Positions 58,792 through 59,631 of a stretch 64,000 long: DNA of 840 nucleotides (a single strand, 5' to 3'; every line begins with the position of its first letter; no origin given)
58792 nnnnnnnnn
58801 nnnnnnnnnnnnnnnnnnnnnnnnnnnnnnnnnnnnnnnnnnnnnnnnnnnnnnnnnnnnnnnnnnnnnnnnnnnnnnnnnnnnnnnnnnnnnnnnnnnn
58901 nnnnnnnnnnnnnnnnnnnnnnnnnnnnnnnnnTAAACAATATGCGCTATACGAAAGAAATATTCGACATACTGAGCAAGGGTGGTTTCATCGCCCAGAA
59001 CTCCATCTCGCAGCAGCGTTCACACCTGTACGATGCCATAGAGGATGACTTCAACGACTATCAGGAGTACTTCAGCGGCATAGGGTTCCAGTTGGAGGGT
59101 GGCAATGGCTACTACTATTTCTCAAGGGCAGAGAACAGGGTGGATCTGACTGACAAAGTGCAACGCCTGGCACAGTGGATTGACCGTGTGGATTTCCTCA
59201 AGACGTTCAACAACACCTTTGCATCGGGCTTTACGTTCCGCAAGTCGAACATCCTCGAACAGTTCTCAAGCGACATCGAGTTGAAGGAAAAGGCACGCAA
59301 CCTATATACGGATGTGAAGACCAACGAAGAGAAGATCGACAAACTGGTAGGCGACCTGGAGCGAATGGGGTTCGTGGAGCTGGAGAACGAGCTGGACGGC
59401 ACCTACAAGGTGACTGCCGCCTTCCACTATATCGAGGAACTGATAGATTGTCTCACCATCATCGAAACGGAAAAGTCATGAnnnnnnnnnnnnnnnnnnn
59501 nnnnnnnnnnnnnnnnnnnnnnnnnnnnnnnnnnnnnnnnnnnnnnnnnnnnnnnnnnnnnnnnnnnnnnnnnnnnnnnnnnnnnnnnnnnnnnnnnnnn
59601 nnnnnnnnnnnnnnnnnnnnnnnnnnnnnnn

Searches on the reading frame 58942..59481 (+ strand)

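Call 8: search_protein_families(library=pfam, proteins=[window:58942-59481:+], max_evalue=0.01)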
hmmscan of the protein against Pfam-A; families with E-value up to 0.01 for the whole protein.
window:58942-59481:+ (179 aa): 1 family
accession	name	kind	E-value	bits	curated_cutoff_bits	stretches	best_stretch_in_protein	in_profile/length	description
PF21980.2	MksE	-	4.4e-42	144.7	27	1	3-168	2-163/163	Condensin complex protein MksE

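Call 107: search_protein_families(library=padloc, proteins=[window:58942-59481:+], max_evalue=0.001)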
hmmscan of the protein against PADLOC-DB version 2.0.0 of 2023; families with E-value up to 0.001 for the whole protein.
window:58942-59481:+ (179 aa): 1 family
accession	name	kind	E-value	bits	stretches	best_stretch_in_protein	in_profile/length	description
PDLC03358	MTase_II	-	0.00068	17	1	57-131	143-217/301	Type II methyltransferase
